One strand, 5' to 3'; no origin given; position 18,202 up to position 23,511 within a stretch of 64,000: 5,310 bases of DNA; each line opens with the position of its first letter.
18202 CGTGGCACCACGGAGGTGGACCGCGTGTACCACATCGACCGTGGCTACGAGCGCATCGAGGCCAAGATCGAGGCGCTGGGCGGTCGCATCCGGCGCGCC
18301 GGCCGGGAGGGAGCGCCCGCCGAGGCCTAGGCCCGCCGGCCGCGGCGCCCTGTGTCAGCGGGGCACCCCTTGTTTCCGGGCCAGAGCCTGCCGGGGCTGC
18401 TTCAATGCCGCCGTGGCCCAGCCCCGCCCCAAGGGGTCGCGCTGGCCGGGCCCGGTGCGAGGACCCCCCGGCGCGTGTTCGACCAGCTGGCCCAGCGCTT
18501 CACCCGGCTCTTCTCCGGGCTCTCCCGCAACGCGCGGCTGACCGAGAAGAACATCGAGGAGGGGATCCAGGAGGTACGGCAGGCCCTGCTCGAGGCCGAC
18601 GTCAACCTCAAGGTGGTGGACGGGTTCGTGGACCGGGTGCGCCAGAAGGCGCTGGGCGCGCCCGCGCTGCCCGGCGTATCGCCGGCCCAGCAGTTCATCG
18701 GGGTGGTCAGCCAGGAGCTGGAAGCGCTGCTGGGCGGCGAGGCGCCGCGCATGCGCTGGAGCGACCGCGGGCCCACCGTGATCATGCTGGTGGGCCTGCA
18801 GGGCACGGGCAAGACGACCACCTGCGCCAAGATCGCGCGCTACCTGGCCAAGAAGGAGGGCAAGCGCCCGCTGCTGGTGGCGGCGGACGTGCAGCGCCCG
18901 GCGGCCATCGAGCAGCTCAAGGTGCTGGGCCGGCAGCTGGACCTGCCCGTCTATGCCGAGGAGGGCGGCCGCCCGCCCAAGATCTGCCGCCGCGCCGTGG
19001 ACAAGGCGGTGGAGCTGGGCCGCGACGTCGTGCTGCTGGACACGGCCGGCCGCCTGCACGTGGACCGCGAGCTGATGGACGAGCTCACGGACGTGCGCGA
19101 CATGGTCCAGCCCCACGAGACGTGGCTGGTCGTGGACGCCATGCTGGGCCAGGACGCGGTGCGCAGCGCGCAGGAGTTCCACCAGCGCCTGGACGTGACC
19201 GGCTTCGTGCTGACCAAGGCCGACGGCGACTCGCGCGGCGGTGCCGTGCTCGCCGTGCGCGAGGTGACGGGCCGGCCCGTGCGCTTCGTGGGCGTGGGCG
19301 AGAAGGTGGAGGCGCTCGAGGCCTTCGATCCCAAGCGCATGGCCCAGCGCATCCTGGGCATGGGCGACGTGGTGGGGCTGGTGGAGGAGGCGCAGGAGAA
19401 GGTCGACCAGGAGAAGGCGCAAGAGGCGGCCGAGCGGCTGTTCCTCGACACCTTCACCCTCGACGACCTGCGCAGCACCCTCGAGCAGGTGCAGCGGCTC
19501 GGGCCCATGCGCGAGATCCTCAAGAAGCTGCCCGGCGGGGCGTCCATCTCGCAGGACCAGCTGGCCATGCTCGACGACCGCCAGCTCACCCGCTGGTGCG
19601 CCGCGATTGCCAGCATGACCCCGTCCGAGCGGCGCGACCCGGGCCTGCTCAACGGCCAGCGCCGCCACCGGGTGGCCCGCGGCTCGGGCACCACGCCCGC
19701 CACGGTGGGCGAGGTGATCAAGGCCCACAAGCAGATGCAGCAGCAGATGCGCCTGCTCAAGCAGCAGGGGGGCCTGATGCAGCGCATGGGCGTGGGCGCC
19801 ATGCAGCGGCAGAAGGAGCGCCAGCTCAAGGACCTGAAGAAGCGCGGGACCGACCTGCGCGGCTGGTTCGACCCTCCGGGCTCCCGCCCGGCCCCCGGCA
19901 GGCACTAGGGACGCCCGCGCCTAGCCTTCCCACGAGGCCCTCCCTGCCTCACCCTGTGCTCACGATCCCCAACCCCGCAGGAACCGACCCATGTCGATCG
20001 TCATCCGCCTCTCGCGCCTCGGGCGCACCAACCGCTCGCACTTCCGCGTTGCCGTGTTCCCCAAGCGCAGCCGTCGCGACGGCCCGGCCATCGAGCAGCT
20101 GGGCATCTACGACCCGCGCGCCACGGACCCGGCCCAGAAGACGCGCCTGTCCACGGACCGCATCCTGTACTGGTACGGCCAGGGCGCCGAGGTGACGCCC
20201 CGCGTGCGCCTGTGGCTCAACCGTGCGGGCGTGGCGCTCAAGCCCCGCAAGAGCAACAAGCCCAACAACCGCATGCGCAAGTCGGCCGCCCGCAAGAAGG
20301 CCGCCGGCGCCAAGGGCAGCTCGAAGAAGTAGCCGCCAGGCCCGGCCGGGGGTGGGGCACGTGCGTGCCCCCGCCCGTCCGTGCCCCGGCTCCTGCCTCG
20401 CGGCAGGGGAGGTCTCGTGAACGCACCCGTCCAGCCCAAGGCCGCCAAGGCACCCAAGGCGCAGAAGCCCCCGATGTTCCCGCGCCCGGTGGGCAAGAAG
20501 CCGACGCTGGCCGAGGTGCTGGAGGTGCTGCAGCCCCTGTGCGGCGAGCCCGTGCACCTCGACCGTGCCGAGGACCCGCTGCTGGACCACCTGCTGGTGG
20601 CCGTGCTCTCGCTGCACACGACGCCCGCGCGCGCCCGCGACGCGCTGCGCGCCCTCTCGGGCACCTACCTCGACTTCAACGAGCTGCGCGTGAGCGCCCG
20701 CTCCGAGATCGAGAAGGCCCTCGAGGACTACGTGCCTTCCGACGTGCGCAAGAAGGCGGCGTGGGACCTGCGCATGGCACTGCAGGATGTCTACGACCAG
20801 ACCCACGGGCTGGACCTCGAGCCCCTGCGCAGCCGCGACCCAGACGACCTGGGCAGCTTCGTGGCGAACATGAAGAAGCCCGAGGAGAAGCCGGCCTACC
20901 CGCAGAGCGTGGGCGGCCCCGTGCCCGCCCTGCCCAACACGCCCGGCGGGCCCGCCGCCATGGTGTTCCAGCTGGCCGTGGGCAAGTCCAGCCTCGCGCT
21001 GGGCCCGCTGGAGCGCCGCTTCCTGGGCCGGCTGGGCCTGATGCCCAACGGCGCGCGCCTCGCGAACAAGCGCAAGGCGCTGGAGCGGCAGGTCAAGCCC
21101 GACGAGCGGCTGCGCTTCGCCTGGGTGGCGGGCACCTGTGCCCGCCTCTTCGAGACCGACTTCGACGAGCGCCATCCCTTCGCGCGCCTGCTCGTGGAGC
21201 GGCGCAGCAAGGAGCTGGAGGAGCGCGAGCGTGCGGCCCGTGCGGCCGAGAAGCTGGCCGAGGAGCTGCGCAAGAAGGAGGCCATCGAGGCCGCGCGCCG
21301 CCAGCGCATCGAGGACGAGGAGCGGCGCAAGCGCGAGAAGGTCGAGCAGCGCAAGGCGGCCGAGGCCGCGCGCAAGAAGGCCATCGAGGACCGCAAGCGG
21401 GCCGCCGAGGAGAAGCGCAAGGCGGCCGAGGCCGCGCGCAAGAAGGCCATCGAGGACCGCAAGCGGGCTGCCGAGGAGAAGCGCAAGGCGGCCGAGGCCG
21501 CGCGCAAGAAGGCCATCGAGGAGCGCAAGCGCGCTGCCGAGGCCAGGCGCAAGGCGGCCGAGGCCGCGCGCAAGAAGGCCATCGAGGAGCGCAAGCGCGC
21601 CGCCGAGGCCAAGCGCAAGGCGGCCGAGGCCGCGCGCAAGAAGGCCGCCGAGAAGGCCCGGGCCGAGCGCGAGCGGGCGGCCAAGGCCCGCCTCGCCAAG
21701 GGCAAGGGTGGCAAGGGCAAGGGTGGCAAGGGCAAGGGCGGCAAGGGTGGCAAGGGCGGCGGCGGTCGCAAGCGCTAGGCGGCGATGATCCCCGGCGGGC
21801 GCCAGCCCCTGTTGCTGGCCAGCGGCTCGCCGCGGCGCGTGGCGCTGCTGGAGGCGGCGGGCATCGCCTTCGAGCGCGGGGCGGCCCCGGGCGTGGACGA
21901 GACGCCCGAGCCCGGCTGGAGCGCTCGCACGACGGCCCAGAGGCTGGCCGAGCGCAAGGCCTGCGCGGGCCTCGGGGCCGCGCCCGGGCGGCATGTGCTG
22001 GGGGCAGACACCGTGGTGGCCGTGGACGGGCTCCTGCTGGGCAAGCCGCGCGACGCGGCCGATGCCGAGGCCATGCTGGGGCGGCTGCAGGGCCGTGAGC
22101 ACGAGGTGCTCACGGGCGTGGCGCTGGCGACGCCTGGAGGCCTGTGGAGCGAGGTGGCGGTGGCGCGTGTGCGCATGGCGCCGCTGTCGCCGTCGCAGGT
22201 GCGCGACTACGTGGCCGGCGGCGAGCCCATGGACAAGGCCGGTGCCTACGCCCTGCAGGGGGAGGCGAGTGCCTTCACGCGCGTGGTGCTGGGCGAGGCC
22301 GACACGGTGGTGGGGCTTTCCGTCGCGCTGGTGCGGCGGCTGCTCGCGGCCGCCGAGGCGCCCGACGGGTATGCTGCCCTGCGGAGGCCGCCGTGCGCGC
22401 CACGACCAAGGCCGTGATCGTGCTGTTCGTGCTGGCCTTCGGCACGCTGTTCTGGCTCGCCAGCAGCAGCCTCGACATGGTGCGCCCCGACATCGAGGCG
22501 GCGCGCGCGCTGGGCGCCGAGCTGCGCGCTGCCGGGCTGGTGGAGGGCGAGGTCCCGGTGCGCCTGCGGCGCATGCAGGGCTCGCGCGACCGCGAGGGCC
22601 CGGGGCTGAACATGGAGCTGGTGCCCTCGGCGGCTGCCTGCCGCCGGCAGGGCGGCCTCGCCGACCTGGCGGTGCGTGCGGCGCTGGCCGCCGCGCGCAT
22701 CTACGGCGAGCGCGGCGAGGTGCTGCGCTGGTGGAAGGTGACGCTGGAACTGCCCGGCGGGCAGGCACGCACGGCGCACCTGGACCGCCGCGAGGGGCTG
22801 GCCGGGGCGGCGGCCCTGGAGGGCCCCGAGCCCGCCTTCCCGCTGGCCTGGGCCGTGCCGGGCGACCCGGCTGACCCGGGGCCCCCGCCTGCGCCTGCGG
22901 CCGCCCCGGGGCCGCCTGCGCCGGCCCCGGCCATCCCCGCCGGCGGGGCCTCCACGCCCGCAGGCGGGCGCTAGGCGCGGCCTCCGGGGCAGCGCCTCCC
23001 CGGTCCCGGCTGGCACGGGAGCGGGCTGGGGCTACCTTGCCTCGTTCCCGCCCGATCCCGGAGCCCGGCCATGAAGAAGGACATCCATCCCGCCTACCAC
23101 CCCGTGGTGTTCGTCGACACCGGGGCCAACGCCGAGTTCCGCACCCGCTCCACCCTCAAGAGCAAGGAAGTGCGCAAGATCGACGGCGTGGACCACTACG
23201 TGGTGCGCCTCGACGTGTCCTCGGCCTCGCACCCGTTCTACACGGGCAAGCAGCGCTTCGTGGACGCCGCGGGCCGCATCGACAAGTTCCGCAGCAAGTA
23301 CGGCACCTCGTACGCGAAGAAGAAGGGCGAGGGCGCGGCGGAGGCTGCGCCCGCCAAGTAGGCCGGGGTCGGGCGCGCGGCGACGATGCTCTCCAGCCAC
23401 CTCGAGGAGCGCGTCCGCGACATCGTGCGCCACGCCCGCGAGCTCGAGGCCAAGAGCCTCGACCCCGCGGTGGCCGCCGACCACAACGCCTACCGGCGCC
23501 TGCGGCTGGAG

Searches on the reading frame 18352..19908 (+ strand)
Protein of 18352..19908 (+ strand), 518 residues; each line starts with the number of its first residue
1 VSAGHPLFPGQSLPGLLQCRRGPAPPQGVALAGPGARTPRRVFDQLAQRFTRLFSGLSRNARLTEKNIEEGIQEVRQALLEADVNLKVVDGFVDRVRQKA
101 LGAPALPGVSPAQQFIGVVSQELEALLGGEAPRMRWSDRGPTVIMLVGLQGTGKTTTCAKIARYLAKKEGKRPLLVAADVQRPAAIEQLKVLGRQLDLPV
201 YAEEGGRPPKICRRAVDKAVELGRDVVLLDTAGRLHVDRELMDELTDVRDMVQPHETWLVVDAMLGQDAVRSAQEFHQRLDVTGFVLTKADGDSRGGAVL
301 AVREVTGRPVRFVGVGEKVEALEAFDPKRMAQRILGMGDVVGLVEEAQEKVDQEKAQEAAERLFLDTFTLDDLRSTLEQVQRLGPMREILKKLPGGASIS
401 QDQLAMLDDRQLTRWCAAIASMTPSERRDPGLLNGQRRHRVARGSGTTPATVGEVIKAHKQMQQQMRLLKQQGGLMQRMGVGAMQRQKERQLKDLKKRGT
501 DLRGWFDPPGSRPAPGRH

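Call 22: search_protein_families(library=pfam, proteins=[window:18352-19908:+], max_evalue=0.001)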
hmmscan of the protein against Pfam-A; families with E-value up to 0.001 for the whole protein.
window:18352-19908:+ (518 aa): 10 families
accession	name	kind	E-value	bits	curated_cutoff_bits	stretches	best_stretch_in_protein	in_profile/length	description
PF00448.28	SRP54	-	9.2e-73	244.5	22.7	1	141-336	1-196/196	SRP54-type protein, GTPase domain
PF02978.25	SRP_SPB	-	2.5e-26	92.3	27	1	367-466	1-91/91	Signal peptide binding domain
PF02881.24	SRP54_N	-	1e-18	67.7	22.4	1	46-123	1-75/75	SRP54-type protein, helical bundle domain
PF13401.12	AAA_22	-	5.9e-09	36.8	27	1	140-251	4-110/130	AAA domain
PF01656.29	CbiA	-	4.7e-08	33.5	25.4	1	151-298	9-91/125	CobQ/CobB/MinD/ParA nucleotide binding domain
PF13191.12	AAA_16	-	5.6e-05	24.1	32.6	1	138-262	21-139/167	AAA ATPase domain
PF06414.18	Zeta_toxin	-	0.00044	20.2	22.3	0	137-244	12-116/199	Zeta toxin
PF25199.1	nSTAND_NTPase5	-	0.00072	19.8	34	0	135-192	35-93/145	Novel STAND NTPase 5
PF01591.24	6PF2K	-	0.00085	19.1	27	0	139-166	11-38/223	6-phosphofructo-2-kinase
PF13671.12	AAA_33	-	0.00088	20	27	0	143-231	1-78/143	AAA domain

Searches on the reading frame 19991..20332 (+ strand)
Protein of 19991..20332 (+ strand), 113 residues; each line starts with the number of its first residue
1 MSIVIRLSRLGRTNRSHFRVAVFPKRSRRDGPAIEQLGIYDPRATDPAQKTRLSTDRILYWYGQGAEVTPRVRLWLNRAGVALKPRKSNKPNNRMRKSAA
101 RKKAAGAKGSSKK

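Call 22: search_protein_families(library=pfam, proteins=[window:19991-20332:+], max_evalue=0.001)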
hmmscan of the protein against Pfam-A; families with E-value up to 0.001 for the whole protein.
window:19991-20332:+ (113 aa): 1 family
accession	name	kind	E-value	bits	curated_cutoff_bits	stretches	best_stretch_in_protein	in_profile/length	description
PF00886.24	Ribosomal_S16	-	6.7e-19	68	27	1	9-69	1-62/62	Ribosomal protein S16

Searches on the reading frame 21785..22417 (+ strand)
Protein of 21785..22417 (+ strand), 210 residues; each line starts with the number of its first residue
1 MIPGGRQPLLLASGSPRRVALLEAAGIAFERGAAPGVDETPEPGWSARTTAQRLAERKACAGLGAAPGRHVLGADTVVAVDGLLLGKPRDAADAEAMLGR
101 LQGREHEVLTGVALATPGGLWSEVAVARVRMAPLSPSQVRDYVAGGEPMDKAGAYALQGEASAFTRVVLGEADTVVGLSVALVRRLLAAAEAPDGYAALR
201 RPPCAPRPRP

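Call 22: search_protein_families(library=pfam, proteins=[window:21785-22417:+], max_evalue=0.001)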
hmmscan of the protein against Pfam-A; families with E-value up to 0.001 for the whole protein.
window:21785-22417:+ (210 aa): 1 family
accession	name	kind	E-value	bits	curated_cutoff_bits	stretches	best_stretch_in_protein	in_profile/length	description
PF02545.19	Maf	-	6.1e-49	166.7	27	1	9-189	2-186/187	Maf-like protein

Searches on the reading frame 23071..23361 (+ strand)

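Call 22: search_protein_families(library=pfam, proteins=[window:23071-23361:+], max_evalue=0.001)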
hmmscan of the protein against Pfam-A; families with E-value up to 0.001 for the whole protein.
window:23071-23361:+ (96 aa): 1 family
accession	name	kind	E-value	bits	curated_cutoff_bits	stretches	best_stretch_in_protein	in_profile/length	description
PF01197.23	Ribosomal_L31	-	4.8e-28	97.6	27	1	1-78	1-65/65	Ribosomal protein L31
